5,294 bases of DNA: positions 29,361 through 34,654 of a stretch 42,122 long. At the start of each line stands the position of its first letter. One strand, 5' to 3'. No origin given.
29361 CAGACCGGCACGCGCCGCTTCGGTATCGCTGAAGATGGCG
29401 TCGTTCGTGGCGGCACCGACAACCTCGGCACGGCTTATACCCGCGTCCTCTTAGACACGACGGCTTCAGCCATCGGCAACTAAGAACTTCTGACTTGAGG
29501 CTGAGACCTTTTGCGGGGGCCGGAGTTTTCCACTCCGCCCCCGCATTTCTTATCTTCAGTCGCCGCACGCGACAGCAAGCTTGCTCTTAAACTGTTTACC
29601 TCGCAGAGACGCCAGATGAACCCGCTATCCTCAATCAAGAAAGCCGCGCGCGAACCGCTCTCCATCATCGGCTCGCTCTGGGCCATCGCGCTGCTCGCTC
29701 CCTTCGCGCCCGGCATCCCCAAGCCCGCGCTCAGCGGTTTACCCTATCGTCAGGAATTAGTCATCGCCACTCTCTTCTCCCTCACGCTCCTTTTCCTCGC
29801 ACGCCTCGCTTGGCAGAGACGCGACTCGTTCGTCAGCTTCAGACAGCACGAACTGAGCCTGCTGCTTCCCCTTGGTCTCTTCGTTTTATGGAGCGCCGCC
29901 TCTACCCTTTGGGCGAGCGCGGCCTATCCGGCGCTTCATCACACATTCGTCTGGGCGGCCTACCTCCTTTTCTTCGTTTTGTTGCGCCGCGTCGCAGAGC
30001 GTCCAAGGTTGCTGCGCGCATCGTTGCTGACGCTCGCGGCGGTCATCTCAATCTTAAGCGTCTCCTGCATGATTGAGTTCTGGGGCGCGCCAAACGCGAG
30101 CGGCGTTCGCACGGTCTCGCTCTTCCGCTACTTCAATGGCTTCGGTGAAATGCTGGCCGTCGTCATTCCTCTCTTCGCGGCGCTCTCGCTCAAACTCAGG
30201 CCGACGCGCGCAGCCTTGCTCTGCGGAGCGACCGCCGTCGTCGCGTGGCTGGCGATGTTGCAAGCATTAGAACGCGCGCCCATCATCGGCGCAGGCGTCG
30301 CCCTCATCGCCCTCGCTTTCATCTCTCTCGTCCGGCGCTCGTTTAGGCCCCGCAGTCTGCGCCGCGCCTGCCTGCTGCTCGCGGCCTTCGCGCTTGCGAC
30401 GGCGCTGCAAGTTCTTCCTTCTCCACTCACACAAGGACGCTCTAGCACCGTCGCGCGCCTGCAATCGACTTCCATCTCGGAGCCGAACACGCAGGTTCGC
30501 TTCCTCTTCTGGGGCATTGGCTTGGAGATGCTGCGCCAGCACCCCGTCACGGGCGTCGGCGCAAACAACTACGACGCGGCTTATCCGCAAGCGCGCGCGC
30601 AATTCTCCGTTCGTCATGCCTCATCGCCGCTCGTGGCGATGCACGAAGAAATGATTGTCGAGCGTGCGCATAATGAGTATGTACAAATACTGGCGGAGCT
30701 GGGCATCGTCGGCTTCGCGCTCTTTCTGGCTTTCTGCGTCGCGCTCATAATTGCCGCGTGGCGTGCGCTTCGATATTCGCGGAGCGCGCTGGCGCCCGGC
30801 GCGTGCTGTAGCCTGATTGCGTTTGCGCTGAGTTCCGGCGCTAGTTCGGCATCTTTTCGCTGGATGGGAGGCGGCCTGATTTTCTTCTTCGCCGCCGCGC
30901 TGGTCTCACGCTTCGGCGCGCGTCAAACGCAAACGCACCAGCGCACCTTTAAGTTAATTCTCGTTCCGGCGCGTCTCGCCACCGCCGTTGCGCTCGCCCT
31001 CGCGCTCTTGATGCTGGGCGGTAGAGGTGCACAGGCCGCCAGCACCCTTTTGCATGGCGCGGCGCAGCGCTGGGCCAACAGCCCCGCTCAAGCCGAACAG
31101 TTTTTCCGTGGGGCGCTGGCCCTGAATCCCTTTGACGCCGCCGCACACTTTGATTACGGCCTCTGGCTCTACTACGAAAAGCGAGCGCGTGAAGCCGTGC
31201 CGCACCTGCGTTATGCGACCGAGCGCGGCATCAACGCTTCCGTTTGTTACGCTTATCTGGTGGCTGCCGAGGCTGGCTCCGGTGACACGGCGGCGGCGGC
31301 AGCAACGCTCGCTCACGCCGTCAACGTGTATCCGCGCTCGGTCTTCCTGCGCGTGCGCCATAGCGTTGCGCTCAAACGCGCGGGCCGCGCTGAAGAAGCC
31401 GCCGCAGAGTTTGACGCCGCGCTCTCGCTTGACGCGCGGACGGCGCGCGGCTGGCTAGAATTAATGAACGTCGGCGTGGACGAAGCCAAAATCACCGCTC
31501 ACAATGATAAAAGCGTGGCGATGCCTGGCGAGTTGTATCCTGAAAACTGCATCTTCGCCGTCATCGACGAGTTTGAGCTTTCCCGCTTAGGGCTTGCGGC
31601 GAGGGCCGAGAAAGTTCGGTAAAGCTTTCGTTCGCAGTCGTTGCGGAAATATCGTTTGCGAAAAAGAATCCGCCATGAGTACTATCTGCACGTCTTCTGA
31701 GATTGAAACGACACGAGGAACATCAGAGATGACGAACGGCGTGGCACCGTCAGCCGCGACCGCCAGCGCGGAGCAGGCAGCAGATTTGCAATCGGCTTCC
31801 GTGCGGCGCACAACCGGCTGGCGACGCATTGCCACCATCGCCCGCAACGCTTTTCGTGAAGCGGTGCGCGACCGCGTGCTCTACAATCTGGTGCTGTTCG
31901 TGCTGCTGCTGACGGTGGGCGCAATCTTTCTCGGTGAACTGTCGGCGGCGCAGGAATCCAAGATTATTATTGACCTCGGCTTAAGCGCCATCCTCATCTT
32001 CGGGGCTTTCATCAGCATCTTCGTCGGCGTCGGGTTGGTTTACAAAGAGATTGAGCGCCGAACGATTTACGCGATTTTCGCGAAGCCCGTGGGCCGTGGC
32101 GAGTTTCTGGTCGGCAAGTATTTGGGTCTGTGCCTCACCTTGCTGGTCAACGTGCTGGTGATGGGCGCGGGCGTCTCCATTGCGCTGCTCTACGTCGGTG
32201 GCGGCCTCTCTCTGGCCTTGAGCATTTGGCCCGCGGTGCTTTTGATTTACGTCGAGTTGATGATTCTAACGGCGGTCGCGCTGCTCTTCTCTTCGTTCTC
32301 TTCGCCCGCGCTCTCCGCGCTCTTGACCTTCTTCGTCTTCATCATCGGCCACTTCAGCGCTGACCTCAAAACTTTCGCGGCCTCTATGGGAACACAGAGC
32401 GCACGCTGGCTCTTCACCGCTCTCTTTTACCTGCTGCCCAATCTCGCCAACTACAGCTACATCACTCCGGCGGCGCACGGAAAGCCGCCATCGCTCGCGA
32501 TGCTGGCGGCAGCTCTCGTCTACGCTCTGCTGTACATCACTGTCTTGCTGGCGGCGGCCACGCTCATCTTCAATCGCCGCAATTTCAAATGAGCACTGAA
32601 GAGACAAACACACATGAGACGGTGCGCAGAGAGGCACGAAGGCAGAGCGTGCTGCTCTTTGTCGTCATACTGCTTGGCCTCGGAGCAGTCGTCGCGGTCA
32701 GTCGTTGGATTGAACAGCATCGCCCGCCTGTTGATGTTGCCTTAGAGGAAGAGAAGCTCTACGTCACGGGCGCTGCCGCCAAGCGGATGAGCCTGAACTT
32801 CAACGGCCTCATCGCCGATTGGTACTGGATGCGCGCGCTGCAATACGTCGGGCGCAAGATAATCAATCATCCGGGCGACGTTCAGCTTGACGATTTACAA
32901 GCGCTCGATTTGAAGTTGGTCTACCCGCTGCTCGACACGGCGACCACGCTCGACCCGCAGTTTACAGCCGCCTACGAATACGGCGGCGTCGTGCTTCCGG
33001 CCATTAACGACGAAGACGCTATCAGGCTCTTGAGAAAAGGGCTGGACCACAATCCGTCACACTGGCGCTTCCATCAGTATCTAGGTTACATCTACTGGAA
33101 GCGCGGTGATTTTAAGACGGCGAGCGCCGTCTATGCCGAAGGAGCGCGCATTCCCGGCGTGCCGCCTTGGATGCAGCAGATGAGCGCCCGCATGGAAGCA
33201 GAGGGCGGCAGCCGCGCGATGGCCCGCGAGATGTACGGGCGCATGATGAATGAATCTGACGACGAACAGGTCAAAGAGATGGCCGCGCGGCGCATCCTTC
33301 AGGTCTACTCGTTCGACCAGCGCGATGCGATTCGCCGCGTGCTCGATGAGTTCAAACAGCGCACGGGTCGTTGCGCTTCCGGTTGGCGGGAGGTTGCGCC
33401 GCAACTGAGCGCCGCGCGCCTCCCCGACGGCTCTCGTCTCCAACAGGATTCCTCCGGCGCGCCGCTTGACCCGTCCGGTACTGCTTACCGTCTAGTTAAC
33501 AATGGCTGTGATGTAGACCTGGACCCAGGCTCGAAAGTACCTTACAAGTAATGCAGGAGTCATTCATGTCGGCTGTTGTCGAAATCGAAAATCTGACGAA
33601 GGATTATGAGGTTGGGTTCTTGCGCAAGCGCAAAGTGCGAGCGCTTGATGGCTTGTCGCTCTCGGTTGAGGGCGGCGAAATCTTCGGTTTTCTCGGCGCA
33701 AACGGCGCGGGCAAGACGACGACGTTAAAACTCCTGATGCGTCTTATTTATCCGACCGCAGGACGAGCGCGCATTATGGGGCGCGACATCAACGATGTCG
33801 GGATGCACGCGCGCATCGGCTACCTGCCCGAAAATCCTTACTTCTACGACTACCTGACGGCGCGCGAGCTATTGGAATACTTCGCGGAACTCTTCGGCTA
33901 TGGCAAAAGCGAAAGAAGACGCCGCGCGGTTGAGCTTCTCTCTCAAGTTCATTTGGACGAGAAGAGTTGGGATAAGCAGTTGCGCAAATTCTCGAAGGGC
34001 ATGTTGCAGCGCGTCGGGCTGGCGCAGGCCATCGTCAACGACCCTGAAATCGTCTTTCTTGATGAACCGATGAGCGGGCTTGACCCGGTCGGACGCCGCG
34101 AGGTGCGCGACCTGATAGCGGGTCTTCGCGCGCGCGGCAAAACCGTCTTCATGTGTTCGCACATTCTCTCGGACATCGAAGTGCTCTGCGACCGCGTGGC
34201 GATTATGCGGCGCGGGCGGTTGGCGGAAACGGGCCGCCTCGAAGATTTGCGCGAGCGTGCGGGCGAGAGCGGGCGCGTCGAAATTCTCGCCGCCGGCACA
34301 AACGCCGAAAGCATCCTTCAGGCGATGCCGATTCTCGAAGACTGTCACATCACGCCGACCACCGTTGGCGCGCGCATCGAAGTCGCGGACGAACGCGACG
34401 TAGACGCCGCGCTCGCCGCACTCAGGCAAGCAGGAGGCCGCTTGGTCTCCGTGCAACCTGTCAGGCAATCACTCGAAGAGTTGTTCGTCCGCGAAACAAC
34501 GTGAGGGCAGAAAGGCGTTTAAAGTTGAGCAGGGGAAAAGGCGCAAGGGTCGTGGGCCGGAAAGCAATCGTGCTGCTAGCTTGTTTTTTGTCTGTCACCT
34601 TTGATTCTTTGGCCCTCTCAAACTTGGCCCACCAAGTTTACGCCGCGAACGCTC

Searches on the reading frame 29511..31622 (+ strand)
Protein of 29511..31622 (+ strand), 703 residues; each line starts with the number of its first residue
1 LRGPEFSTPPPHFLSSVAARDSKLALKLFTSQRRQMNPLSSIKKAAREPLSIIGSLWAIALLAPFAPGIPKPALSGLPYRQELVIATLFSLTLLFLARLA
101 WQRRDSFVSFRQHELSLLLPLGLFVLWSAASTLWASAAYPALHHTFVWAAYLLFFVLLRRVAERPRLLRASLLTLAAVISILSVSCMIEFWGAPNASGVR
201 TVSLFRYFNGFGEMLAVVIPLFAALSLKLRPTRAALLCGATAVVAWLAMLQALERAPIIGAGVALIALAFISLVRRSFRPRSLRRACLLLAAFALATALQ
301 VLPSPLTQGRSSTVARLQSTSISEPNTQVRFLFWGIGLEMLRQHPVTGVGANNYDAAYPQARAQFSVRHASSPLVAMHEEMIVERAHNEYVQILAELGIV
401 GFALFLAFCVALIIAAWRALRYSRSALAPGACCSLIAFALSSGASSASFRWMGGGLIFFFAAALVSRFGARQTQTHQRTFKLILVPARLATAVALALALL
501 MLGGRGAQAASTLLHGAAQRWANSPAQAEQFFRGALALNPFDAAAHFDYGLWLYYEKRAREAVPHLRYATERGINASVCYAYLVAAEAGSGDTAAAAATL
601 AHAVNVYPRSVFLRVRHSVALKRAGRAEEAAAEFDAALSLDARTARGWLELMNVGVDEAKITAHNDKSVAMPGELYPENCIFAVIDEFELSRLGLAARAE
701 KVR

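Call 45: search_protein_families(library=pfam, proteins=[window:29511-31622:+], max_evalue=0.00001)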
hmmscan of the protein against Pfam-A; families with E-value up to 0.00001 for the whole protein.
window:29511-31622:+ (703 aa): 1 family
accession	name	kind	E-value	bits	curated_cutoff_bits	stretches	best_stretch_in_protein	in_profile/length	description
PF04932.20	Wzy_C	-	3.2e-21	76.1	31.7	1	241-406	2-149/149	O-Antigen ligase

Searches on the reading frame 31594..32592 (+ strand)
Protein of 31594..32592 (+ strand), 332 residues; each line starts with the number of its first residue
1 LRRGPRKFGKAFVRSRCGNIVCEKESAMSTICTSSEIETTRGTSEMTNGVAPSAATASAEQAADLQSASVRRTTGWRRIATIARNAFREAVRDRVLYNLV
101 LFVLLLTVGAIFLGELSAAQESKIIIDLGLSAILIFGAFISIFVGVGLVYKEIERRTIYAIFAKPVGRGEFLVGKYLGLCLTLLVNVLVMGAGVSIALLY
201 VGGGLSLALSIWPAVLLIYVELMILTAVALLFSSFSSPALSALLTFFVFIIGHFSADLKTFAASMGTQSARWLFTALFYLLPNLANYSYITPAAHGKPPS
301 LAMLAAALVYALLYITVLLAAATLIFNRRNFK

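Call 48: search_protein_families(library=pfam, proteins=[window:31594-32592:+], max_evalue=0.00001)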
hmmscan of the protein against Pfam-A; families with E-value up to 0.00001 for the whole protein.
window:31594-32592:+ (332 aa): 1 family
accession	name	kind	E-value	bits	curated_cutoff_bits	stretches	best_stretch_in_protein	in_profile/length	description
PF12679.13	ABC2_membrane_2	-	3.4e-13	49.9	27.2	1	81-329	2-281/283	ABC-2 family transporter protein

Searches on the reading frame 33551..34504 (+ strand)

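Call 48: search_protein_families(library=pfam, proteins=[window:33551-34504:+], max_evalue=0.00001)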
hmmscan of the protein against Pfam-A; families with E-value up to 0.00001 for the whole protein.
window:33551-34504:+ (317 aa): 2 families
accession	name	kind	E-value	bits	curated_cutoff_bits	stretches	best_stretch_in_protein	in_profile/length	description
PF00005.33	ABC_tran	-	4.1e-29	102.4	25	1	32-174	1-136/137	ABC transporter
PF13304.12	AAA_21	-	4.8e-08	33.9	27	0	118-204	178-298/304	AAA domain, putative AbiEii toxin, Type IV TA system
